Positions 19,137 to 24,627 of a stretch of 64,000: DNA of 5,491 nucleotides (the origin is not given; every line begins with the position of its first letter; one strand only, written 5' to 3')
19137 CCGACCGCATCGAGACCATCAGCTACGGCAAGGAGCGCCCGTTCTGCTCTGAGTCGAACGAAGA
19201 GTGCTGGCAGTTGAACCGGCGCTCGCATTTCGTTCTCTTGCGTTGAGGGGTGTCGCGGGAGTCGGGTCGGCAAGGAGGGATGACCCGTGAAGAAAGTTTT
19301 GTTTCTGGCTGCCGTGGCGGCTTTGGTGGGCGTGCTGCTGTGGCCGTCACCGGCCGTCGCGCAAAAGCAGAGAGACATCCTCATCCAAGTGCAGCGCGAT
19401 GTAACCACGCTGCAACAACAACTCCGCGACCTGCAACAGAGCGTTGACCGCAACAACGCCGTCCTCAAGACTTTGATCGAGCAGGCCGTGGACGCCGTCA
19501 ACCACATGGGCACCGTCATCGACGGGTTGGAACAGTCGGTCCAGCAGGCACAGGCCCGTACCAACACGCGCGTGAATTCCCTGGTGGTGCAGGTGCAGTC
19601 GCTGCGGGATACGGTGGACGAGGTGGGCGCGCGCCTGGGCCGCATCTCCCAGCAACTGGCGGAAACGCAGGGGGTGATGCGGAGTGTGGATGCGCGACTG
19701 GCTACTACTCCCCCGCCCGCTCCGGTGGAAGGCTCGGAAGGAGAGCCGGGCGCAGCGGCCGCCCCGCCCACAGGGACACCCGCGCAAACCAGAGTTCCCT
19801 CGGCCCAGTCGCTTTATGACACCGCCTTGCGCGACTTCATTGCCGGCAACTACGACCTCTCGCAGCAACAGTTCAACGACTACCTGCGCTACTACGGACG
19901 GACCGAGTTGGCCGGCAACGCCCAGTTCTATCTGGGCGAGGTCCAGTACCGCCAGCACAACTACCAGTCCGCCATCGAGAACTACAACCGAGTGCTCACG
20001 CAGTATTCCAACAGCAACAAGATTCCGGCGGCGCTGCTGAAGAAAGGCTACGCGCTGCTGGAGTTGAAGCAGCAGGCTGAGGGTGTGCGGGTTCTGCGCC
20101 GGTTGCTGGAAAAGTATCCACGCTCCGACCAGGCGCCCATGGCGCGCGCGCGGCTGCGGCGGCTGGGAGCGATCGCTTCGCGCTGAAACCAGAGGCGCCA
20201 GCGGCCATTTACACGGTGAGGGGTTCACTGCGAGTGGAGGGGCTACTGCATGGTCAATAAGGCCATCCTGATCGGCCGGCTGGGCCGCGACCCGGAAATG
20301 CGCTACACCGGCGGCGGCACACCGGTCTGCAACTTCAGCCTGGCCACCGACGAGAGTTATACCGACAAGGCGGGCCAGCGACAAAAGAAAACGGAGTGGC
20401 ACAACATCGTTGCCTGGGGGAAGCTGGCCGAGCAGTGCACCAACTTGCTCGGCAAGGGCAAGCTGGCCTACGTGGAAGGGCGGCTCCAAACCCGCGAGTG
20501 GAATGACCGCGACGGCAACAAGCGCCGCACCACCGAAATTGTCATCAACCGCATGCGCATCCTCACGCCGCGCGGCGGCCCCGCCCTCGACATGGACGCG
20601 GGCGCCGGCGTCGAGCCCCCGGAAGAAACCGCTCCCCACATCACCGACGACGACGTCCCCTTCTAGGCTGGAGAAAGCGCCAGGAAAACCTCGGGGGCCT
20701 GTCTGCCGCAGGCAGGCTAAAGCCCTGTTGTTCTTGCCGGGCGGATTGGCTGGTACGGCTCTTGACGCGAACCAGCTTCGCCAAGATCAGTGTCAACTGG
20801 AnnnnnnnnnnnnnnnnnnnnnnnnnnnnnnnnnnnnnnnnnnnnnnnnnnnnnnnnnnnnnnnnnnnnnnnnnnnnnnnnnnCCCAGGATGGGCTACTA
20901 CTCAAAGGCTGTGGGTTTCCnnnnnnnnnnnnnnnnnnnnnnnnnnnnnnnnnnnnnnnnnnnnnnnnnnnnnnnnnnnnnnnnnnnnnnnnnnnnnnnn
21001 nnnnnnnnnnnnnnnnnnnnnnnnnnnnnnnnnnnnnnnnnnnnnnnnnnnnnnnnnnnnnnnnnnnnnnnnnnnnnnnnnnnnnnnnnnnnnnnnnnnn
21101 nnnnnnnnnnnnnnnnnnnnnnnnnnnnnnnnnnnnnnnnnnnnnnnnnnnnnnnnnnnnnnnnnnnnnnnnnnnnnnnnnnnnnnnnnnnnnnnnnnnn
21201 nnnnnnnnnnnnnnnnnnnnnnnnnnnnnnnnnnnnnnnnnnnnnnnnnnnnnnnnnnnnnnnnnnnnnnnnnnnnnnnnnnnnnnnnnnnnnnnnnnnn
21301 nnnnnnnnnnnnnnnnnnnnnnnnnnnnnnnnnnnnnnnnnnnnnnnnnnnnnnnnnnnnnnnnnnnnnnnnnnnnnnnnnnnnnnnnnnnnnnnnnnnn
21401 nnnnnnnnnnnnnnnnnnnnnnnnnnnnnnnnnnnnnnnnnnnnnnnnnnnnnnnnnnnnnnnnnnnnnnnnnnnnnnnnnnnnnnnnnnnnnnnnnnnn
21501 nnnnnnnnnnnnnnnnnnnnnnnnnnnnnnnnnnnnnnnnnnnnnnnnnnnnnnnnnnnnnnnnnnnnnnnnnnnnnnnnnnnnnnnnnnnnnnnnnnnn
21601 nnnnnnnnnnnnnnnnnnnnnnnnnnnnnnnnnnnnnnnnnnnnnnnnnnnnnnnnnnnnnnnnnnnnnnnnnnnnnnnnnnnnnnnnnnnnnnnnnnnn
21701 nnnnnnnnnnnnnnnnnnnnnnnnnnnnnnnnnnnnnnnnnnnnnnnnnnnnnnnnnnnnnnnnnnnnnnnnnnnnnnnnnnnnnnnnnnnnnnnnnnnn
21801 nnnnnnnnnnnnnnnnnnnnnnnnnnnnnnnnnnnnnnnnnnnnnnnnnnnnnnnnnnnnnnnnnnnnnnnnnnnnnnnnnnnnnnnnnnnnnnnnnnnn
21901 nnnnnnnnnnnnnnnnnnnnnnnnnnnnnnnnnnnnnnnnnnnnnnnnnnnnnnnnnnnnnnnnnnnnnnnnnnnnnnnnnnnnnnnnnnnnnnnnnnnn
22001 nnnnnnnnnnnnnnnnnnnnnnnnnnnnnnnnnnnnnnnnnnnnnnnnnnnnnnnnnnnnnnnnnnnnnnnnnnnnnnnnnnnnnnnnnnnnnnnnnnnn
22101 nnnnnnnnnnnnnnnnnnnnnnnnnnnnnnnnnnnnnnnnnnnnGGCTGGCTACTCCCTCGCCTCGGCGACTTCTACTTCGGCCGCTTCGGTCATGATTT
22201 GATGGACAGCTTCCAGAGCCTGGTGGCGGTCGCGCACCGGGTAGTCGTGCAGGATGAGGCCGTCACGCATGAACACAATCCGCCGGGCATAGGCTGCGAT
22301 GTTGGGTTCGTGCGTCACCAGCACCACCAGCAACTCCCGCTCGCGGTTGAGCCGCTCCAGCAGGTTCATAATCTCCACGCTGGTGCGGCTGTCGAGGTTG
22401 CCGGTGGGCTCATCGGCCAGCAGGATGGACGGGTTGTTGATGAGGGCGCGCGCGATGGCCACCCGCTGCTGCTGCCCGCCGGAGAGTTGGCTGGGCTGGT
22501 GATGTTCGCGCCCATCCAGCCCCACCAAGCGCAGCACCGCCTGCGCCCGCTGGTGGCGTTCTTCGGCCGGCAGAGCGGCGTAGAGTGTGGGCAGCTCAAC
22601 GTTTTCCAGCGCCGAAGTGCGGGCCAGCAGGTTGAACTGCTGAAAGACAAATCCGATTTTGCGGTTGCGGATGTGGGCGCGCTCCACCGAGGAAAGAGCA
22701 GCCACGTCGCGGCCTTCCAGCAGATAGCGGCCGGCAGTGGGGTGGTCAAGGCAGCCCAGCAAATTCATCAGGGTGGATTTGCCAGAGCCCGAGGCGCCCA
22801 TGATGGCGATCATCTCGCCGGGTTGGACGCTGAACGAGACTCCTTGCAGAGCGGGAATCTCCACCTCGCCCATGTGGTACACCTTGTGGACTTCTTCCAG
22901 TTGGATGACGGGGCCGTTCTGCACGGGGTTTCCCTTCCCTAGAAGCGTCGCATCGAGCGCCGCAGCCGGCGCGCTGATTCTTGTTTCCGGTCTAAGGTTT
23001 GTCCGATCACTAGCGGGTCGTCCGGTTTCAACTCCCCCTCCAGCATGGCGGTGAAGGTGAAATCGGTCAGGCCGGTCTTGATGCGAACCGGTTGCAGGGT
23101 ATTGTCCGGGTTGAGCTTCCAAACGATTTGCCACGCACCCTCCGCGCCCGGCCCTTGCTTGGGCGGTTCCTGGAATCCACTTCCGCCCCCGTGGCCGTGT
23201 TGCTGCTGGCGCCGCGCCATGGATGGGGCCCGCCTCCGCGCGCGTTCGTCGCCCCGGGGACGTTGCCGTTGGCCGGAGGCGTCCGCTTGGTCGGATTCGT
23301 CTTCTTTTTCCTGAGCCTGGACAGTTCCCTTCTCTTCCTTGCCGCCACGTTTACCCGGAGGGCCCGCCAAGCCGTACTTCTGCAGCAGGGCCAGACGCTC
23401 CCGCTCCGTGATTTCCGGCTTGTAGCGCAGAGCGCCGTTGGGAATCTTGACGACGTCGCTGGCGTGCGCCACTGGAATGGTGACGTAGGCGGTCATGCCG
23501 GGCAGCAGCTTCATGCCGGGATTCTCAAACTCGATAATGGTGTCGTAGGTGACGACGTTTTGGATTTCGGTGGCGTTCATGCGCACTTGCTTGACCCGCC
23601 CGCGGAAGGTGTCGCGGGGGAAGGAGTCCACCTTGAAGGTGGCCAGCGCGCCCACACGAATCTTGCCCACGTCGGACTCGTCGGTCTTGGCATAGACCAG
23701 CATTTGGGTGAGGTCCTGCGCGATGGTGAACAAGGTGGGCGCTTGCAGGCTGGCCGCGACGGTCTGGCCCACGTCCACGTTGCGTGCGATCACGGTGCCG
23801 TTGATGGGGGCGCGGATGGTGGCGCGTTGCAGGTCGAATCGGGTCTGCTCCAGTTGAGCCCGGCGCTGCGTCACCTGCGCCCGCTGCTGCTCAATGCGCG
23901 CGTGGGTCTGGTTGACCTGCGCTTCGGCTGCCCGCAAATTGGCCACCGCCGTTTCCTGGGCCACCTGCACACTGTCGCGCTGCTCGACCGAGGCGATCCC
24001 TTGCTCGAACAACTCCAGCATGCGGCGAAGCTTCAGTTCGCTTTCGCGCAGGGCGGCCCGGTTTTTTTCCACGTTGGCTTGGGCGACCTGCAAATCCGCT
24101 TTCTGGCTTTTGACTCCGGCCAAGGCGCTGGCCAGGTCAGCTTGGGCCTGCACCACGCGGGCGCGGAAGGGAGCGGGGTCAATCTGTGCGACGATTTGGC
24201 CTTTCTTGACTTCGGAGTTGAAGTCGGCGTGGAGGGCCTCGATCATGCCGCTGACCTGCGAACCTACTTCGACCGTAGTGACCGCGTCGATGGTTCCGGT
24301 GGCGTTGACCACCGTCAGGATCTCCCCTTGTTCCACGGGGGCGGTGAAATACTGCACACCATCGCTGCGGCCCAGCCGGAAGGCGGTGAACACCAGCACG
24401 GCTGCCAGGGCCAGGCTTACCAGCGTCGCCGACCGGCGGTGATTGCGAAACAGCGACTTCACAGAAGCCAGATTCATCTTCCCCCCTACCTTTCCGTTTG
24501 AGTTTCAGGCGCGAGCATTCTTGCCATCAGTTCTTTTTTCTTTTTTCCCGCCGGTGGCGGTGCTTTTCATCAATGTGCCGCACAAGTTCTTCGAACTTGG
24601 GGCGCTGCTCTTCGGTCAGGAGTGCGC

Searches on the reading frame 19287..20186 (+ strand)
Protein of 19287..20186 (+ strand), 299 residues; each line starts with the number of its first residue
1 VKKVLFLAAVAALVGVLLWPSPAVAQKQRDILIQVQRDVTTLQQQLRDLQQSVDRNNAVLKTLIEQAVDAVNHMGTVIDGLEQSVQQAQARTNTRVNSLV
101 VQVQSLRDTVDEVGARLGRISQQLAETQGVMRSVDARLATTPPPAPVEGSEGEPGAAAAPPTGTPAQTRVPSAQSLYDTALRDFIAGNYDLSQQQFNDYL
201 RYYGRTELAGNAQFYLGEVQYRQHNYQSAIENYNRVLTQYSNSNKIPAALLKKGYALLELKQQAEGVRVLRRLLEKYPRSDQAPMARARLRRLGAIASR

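Call 3: search_protein_families(library=pfam, proteins=[window:19287-20186:+], max_evalue=0.01)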
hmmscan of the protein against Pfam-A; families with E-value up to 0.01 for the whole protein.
window:19287-20186:+ (299 aa): 15 families
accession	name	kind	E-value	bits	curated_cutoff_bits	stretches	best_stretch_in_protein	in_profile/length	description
PF13174.12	TPR_6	-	1.9e-11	44.2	26.3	2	249-280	2-33/33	Tetratricopeptide repeat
PF13432.12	TPR_16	-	1.8e-08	35.1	32.7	1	186-243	10-64/65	Tetratricopeptide repeat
PF13428.12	TPR_14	-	5.4e-07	30.1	23.5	1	247-283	1-37/44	Tetratricopeptide repeat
PF07719.23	TPR_2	-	7.3e-07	29.3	27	1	212-242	3-33/34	Tetratricopeptide repeat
PF13424.12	TPR_12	-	7.8e-06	26.4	30.1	2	188-240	18-75/77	Tetratricopeptide repeat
PF13525.12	YfiO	-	7.9e-06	26.2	25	1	173-293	5-136/203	Outer membrane lipoprotein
PF00515.34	TPR_1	-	0.00029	21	27.8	1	212-242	3-33/34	Tetratricopeptide repeat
PF05531.17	NPV_P10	-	0.00057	20.8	29.8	0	86-139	10-66/75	Nucleopolyhedrovirus P10 protein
PF07889.17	DUF1664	-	0.00073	20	34.6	1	69-138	41-110/124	Protein of unknown function (DUF1664)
PF04513.17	Baculo_PEP_C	-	0.00082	19.9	38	1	26-120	27-118/140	Baculovirus polyhedron envelope protein, PEP, C terminus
PF19111.5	DUF5798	-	0.0014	19.2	27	1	87-133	15-61/89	Family of unknown function (DUF5798)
PF02996.22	Prefoldin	-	0.0026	18.1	23.2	0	81-128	71-118/120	Prefoldin subunit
PF12895.13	ANAPC3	-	0.0039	17.9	27.2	1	211-272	24-81/82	Anaphase-promoting complex, cyclosome, subunit 3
PF24211.1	DUF7432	-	0.0043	17.8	27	1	7-65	37-96/120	Family of unknown function (DUF7432)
PF14559.12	TPR_19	-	0.0047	17.7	25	0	222-290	3-68/68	Tetratricopeptide repeat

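Call 4: search_protein_families(library=ncbifam, proteins=[window:19287-20186:+], max_evalue=0.01)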
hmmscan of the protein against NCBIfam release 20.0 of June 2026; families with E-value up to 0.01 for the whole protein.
window:19287-20186:+ (299 aa): 17 families
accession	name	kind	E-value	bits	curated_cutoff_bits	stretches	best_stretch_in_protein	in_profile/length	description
TIGR02795.1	tol_pal_ybgF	equivalog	1.6e-27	96.5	90.1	1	174-290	3-119/119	tol-pal system protein YbgF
NF008068.0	PRK10803.1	equivalog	2.3e-14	54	383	1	75-291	49-261/263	cell division protein CpoB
TIGR03302.1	OM_YfiO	subfamily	9.6e-13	48.2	81.4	1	171-293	31-161/239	outer membrane protein assembly factor BamD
NF053852.1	vesicle_Bd0635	exception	6.4e-07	29.2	250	1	214-293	142-221/223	CpoB-like predatory vesicle lipoprotein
NF033885.1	conj_TraP_IncI1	equivalog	6.1e-06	26.1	135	1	12-136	26-135/217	conjugal transfer protein TraP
NF052312.1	T9SS_PorW_SprE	equivalog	7.6e-06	24.9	250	1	214-282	108-176/716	type IX secretion system periplasmic lipoprotein PorW/SprE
TIGR02552.1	LcrH_SycD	equivalog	6.9e-05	22.6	104.8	1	174-281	19-120/136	SycD/LcrH family type III secretion system chaperone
NF045487.1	ASRP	equivalog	0.00013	20.7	300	1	26-130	344-444/593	archaea-specific SMC-related protein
TIGR02917.1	PEP_TPR_lipo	equivalog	0.00014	19.9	312.2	1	215-288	708-777/899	XrtA/PEP-CTERM system TPR-repeat protein PrsT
NF008755.0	PRK11788.1-3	equivalog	0.00036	20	430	1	209-281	213-283/388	lipopolysaccharide assembly protein LapB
TIGR02168.1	SMC_prok_B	equivalog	0.00089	17.1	567.35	1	33-137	829-932/1181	chromosome segregation protein SMC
NF047388.1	SA1320_fam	subfamily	0.00094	17.7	230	1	24-124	474-572/644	SA1320 family protein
NF040959.1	MamA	equivalog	0.002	17.6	200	1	211-280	72-138/204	magnetosome protein MamA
TIGR02169.1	SMC_prok_A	equivalog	0.0022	15.8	729.4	1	27-135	672-779/1165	chromosome segregation protein SMC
NF005411.0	PRK06975.1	equivalog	0.0023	16.3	414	1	34-142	346-461/660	fused uroporphyrinogen-III synthase HemD/membrane protein HemX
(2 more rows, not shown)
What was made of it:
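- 19287..20186 (+): Resident CpoB (comparator only; no functional link shown). TIGR02795 at 96.5 bits, above the cut-off (call 4).
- On CpoB/YbgF (TIGR02795, NF008068): The resident CpoB scores 96.5 (call 4).
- Closest known: CpoB/YbgF. Different: TIGR02795 scores just below its cut-off (call 4).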

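Call 29: find_homologous_proteins(query=window:19287-20186:+, max_evalue=1e-8)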
Query window:19287-20186:+ (299 aa): 1158 proteins with E <= 1e-8 among 8000 candidates; the best 120 are listed.
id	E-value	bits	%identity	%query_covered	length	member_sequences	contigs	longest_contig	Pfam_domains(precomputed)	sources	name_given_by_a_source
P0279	4.2e-182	622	98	100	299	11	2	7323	PF13525.13,PF13432.13,PF13428.13,PF07719.24,PF13174.13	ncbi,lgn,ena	-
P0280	1.4e-179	614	97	100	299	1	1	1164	PF13525.13,PF13432.13,PF13428.13,PF07719.24,PF13174.13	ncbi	-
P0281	2.6e-179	613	98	100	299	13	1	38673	PF13525.13,PF13432.13,PF13428.13,PF07719.24,PF13174.13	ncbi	-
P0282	1.1e-178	611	97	100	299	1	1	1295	PF13525.13,PF13424.13,PF13432.13,PF13428.13,PF07719.24,PF13174.13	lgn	-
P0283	1.4e-178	610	97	100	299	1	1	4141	PF13525.13,PF13432.13,PF13428.13,PF07719.24,PF13174.13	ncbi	-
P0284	1.4e-178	610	97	100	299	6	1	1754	PF13525.13,PF13432.13,PF13428.13,PF07719.24,PF13174.13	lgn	-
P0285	1.2e-177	607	97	100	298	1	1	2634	PF13525.13,PF13424.13,PF13432.13,PF13428.13,PF07719.24,PF13174.13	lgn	-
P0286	2.3e-177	606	96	100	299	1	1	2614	PF13432.13,PF13428.13,PF07719.24,PF13174.13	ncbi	-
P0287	3.1e-177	606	96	100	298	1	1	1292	PF13525.13,PF13432.13,PF13428.13,PF13174.13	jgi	jgi:tol-pal system protein YbgF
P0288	4.8e-177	605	97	100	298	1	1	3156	PF13525.13,PF13432.13,PF13428.13,PF07719.24,PF13174.13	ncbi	-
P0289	5.4e-177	605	96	100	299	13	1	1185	PF13525.13,PF13432.13,PF13428.13,PF07719.24,PF13174.13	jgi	-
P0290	1.5e-176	604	97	100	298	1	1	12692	PF13432.13,PF13428.13,PF07719.24,PF13174.13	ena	-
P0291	2.5e-176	603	97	100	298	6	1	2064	PF13432.13,PF13428.13,PF07719.24,PF13174.13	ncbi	-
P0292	2.6e-176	603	96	100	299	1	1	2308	PF13525.13,PF13432.13,PF13428.13,PF07719.24,PF13174.13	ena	-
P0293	9.8e-175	598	96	100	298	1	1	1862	PF13525.13,PF13432.13,PF13428.13,PF07719.24,PF13174.13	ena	-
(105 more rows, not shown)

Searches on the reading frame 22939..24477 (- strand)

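Call 57: search_protein_families(library=pfam, proteins=[window:22939-24477:-], max_evalue=0.00001)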
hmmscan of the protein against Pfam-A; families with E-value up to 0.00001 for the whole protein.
window:22939-24477:- (512 aa): 2 families
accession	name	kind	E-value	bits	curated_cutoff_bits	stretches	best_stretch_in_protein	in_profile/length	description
PF16576.10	HlyD_D23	-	3.6e-21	75.9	30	1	57-330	6-214/214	Barrel-sandwich domain of CusB or HlyD membrane-fusion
PF13437.12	HlyD_3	-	4e-11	44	22.2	1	220-327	1-106/106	HlyD family secretion protein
